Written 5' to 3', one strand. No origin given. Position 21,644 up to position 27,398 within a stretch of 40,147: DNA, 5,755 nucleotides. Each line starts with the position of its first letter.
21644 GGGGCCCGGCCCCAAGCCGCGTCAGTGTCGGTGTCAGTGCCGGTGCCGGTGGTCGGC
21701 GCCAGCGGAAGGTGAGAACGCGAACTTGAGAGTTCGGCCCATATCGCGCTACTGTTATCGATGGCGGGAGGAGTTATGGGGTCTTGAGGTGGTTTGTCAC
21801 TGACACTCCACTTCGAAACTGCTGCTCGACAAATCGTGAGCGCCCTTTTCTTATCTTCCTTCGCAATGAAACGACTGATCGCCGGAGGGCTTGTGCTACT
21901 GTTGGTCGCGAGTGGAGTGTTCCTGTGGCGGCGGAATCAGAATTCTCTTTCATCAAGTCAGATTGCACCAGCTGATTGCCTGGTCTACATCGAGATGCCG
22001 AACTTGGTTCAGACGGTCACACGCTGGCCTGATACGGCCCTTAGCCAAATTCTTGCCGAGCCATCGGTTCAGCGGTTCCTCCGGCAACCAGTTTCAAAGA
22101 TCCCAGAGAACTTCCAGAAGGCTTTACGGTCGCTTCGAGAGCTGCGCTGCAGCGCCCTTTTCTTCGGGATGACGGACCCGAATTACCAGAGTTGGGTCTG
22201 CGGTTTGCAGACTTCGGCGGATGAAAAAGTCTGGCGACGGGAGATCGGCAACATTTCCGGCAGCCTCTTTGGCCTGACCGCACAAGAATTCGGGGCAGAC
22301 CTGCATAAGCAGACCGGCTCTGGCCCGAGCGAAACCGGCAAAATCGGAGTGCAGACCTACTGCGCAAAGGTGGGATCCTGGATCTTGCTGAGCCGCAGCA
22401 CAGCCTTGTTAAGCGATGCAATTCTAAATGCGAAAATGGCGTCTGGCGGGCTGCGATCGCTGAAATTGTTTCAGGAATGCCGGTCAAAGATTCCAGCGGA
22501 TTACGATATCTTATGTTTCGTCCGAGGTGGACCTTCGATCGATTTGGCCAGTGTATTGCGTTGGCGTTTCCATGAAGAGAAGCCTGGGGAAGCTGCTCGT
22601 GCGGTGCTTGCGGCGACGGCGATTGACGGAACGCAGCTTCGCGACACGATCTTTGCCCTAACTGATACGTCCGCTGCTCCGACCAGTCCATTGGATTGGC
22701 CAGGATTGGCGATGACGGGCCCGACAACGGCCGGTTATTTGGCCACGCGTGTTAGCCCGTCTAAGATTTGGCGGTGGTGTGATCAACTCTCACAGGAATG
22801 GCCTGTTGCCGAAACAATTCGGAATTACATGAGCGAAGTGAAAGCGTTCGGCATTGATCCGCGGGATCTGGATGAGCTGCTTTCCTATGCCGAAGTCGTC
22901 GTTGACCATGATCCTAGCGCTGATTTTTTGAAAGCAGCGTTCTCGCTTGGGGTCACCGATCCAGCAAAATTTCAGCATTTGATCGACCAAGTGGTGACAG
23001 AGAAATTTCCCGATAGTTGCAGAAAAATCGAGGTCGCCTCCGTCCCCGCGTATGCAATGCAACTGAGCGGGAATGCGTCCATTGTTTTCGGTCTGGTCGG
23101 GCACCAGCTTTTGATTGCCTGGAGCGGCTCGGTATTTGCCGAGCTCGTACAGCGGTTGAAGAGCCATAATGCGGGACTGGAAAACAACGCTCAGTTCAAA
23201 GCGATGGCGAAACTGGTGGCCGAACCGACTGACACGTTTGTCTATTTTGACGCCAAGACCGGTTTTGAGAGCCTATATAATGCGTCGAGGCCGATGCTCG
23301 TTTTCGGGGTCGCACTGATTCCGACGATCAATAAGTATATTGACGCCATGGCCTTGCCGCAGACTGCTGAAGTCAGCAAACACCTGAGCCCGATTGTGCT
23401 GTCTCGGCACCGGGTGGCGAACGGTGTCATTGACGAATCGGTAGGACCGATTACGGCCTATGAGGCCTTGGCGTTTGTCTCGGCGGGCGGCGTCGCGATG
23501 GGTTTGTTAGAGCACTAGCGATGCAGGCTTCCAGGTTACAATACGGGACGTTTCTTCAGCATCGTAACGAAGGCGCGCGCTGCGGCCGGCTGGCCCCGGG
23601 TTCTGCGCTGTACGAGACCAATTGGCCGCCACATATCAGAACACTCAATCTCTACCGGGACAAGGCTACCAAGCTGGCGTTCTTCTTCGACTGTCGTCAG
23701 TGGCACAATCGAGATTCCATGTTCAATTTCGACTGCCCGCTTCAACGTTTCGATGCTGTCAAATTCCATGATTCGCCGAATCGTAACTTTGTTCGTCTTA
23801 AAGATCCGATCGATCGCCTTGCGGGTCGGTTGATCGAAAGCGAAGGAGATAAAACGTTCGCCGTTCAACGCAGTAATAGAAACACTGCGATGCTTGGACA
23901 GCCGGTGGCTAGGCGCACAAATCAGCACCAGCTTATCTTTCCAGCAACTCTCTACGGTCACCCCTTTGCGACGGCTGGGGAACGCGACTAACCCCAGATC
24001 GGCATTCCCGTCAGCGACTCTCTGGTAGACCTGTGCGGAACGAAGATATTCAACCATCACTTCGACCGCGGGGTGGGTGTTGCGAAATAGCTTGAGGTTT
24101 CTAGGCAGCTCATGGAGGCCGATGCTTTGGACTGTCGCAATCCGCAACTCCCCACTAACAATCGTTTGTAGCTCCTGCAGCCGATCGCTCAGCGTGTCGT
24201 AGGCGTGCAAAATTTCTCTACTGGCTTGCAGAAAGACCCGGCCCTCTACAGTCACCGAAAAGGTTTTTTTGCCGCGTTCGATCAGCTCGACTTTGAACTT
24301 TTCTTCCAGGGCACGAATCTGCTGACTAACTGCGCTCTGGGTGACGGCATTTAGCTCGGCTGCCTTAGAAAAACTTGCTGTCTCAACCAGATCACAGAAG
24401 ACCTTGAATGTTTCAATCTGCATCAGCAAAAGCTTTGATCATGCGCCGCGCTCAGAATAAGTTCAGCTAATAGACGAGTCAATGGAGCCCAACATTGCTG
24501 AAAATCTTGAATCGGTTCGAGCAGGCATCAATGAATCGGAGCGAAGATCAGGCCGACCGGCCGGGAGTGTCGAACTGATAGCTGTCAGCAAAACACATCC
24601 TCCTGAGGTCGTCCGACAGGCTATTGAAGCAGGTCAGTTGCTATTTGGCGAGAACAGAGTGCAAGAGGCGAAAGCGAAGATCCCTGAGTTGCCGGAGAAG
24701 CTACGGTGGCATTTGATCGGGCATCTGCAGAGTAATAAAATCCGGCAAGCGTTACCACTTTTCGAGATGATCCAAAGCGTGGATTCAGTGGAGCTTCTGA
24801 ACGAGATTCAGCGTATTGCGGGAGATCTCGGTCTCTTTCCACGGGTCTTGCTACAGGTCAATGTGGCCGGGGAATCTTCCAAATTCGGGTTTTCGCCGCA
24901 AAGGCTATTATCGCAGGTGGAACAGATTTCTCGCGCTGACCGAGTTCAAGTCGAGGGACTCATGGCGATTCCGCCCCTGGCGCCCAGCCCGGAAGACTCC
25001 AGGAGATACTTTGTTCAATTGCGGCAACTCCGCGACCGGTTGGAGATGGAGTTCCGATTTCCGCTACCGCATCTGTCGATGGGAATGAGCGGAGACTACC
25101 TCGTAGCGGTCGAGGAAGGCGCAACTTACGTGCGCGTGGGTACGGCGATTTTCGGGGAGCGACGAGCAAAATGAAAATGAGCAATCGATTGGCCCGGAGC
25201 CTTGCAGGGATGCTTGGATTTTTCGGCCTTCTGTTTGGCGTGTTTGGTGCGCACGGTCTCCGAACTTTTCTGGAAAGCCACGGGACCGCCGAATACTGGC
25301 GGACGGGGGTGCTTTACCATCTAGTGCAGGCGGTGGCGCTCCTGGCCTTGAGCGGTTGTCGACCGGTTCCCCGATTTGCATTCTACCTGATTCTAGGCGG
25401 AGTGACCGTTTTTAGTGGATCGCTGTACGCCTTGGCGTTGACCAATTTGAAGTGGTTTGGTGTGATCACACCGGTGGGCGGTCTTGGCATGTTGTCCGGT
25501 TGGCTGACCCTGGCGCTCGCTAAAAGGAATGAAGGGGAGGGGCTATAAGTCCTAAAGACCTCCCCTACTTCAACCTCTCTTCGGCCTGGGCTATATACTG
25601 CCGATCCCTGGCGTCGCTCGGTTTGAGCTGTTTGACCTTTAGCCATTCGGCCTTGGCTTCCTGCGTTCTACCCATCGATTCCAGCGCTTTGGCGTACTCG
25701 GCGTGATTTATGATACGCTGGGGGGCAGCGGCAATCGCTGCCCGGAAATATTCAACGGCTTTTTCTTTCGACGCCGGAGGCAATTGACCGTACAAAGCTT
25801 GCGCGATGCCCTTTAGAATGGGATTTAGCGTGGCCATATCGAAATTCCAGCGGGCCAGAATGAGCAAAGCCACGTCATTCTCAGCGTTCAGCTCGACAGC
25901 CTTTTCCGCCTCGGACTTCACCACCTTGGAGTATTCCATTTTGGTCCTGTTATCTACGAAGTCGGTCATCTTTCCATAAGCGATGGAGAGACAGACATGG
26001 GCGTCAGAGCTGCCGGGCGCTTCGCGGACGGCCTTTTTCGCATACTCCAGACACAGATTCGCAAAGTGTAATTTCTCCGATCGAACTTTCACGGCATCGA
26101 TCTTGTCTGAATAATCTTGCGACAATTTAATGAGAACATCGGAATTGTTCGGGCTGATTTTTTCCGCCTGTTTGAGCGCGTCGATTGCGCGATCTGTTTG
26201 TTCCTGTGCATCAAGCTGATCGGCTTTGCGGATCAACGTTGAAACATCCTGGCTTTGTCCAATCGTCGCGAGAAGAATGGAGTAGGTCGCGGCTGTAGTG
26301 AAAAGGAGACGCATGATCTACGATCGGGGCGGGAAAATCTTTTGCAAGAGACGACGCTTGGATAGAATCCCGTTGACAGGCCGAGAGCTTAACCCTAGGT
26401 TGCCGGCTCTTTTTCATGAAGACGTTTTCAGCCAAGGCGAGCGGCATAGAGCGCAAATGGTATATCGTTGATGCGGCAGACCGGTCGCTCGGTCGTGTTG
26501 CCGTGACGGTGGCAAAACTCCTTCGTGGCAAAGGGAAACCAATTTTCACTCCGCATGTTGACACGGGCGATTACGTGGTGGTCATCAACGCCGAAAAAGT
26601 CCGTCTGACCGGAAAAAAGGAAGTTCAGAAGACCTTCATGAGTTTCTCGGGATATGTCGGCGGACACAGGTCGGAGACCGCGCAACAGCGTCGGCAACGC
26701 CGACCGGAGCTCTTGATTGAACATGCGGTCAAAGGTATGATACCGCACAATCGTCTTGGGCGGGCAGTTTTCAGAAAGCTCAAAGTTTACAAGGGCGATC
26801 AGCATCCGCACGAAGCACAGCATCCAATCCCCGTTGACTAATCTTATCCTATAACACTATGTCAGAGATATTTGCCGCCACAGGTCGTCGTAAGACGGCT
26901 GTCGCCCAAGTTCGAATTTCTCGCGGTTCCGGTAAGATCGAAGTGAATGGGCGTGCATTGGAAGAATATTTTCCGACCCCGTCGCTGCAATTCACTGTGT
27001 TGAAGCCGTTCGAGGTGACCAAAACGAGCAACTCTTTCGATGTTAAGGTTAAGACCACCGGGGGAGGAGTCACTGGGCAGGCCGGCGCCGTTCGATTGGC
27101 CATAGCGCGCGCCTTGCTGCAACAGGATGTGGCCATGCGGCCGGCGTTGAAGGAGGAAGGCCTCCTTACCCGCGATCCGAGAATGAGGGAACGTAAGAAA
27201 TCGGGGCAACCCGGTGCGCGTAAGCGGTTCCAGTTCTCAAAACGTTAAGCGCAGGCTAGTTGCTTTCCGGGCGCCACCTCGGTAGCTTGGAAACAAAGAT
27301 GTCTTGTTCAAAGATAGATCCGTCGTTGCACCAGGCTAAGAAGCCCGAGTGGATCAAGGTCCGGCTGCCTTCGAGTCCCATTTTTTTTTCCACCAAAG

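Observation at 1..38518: Dispersed family of intergenic inverted tandem-oligomer arrays at more than ten gene boundaries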

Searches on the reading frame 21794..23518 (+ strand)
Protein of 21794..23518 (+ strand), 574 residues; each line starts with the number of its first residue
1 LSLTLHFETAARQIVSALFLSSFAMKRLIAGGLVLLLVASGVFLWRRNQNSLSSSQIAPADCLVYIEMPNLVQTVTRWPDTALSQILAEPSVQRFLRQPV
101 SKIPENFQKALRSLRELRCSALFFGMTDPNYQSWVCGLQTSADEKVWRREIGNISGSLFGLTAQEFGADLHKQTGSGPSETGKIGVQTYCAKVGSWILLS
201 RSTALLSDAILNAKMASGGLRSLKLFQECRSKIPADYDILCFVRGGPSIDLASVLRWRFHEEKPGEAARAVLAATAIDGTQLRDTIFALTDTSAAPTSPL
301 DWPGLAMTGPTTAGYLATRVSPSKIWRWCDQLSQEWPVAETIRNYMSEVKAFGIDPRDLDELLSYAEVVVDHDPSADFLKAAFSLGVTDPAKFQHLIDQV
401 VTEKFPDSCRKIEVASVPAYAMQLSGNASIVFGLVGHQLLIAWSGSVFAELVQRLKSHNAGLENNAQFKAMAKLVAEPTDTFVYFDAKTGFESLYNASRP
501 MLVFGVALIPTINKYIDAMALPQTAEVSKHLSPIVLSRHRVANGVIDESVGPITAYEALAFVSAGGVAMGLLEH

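Call 29: search_protein_families(library=pfam, proteins=[window:21794-23518:+], max_evalue=0.001)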
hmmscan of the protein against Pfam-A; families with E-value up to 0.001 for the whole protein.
window:21794-23518:+ (574 aa): 1 family
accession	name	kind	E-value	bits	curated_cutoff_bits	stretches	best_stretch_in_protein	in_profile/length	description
PF11832.13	DUF3352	-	0.00072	18.7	26.8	0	182-498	169-493/536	Protein of unknown function (DUF3352)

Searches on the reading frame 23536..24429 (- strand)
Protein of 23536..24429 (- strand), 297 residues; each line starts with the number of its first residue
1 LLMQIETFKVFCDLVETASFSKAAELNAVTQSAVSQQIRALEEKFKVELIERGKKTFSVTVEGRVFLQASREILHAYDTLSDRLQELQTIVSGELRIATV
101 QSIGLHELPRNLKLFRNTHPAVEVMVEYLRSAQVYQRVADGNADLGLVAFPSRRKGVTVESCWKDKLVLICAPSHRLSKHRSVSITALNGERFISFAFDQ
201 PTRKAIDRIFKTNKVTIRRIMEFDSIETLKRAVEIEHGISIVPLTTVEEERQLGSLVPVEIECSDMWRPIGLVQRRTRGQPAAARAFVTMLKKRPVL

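Call 30: search_protein_families(library=pfam, proteins=[window:23536-24429:-], max_evalue=0.001)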
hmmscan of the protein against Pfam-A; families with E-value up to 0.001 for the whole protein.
window:23536-24429:- (297 aa): 2 families
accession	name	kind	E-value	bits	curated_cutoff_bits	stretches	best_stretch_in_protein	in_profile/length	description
PF03466.25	LysR_substrate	-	5.9e-47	160.2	28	1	92-293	5-206/209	LysR substrate binding domain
PF00126.33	HTH_1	-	1.4e-17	63.8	26.6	1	6-64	2-60/60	Bacterial regulatory helix-turn-helix protein, lysR family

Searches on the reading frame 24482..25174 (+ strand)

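Call 30: search_protein_families(library=pfam, proteins=[window:24482-25174:+], max_evalue=0.001)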
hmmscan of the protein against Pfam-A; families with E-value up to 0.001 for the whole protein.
window:24482-25174:+ (230 aa): 1 family
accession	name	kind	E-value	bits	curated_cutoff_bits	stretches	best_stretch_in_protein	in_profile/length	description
PF01168.26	Ala_racemase_N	-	8.2e-22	78.4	24.1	1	10-226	4-218/220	Alanine racemase, N-terminal domain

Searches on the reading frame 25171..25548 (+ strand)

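Call 30: search_protein_families(library=pfam, proteins=[window:25171-25548:+], max_evalue=0.001)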
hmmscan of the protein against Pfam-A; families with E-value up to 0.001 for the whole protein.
window:25171-25548:+ (125 aa): 1 family
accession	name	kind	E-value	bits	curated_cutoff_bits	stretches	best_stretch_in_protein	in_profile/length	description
PF04241.20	DUF423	-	3.5e-23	82.1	25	1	22-104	1-86/86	Protein of unknown function (DUF423)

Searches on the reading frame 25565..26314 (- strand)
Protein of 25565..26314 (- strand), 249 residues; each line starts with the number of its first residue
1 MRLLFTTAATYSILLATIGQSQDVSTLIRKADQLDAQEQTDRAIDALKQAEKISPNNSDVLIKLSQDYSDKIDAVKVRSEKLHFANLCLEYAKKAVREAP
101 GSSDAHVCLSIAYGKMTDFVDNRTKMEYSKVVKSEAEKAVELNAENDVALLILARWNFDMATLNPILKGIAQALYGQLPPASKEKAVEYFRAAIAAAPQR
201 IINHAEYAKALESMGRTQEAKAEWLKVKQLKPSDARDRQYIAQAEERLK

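Call 30: search_protein_families(library=pfam, proteins=[window:25565-26314:-], max_evalue=0.001)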
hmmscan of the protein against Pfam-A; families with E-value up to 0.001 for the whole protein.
window:25565-26314:- (249 aa): 8 families
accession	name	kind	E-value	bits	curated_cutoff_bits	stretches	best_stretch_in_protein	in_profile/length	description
PF21033.3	RMD1-3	-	1.9e-14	53.9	26.7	1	23-232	2-213/235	Regulator of microtubule dynamics protein 1-3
PF13428.12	TPR_14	-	1.4e-08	35.1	23.5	0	27-66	4-43/44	Tetratricopeptide repeat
PF14559.12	TPR_19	-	5.1e-08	33.6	25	0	36-65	3-32/68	Tetratricopeptide repeat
PF07719.23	TPR_2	-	6.3e-08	32.6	27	0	27-57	4-34/34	Tetratricopeptide repeat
PF13431.12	TPR_17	-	3.9e-07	30.3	24.4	0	92-116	2-26/34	Tetratricopeptide repeat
PF13181.12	TPR_8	-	7.8e-06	26.1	25.7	0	28-57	5-34/34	Tetratricopeptide repeat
PF00515.34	TPR_1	-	7e-05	22.9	27.8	0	26-57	3-34/34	Tetratricopeptide repeat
PF23914.1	TPR_CcmH_CycH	-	0.00015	22.1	42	0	37-67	63-93/158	Cytochrome c-type biogenesis protein H TPR domain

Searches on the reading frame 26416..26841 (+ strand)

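Call 30: search_protein_families(library=pfam, proteins=[window:26416-26841:+], max_evalue=0.001)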
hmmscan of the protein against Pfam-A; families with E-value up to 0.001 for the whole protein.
window:26416-26841:+ (141 aa): 1 family
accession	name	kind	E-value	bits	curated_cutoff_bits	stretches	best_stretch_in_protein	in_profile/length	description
PF00572.24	Ribosomal_L13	-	3.8e-44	150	23.8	1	13-131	1-119/119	Ribosomal protein L13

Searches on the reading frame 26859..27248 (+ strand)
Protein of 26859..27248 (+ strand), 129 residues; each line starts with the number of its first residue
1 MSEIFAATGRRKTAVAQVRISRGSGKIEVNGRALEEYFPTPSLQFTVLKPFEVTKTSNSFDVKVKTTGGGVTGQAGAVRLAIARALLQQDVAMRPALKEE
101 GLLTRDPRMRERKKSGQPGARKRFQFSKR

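Call 30: search_protein_families(library=pfam, proteins=[window:26859-27248:+], max_evalue=0.001)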
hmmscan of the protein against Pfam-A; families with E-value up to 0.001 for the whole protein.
window:26859-27248:+ (129 aa): 1 family
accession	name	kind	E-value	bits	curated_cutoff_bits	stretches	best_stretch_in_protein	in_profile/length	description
PF00380.25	Ribosomal_S9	-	6.2e-49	165.9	22.5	1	9-129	1-121/121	Ribosomal protein S9/S16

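Call 43: find_encoding_contigs(protein=window:26859-27248:+, flank=10000, max_places=10)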
Protein window:26859-27248:+ (129 aa): 15 contigs read that carry it; 10 places shown.
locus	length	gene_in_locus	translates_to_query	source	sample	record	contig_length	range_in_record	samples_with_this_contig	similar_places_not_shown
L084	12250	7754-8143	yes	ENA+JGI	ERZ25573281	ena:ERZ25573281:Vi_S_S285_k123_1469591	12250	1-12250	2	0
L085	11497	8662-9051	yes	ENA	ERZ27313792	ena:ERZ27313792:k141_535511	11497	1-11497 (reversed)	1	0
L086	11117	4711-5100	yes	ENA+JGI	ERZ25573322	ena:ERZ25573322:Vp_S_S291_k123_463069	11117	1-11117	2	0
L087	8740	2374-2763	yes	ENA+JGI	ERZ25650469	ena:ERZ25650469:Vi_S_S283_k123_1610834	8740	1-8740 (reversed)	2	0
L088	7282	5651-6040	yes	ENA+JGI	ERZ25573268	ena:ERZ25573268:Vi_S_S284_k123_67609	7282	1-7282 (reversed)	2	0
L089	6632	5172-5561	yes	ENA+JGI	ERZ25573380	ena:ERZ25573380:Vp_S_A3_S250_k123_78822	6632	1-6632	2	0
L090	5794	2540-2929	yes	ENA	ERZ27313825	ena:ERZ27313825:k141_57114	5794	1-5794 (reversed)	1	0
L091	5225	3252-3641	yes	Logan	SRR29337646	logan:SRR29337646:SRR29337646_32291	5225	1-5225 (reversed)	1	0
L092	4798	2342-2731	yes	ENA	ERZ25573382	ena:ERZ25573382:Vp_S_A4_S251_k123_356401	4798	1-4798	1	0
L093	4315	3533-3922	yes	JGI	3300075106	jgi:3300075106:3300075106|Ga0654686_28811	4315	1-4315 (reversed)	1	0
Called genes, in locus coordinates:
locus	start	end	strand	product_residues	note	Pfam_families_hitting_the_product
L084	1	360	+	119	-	?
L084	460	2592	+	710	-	PF13641:Glyco_tranf_2_3 (faint), PF00535:Glycos_transf_2, PF13506:Glyco_transf_21 (weak), PF13632:Glyco_trans_2_3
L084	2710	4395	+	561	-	-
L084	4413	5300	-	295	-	PF00126:HTH_1, PF03466:LysR_substrate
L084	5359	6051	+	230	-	PF01168:Ala_racemase_N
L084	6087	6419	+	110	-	PF04241:DUF423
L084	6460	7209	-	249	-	PF13431:TPR_17 (faint), PF07719:TPR_2 (faint), PF13181:TPR_8 (faint), PF13428:TPR_14 (faint), PF21033:RMD1-3, PF14559:TPR_19 (faint)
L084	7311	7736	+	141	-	PF00572:Ribosomal_L13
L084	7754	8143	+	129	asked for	PF00380:Ribosomal_S9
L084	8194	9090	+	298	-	PF16881:LIAS_N (weak), PF04055:Radical_SAM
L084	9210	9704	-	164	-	-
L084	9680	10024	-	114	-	-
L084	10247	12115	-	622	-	PF03979:Sigma70_r1_1, PF00140:Sigma70_r1_2, PF04542:Sigma70_r2, PF04539:Sigma70_r3, PF04545:Sigma70_r4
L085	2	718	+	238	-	?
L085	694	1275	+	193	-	-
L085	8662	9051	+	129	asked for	PF00380:Ribosomal_S9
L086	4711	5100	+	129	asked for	PF00380:Ribosomal_S9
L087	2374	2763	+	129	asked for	PF00380:Ribosomal_S9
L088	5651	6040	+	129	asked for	PF00380:Ribosomal_S9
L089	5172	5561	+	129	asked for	PF00380:Ribosomal_S9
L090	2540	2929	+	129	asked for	PF00380:Ribosomal_S9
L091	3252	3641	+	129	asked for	PF00380:Ribosomal_S9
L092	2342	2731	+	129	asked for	PF00380:Ribosomal_S9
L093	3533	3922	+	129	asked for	PF00380:Ribosomal_S9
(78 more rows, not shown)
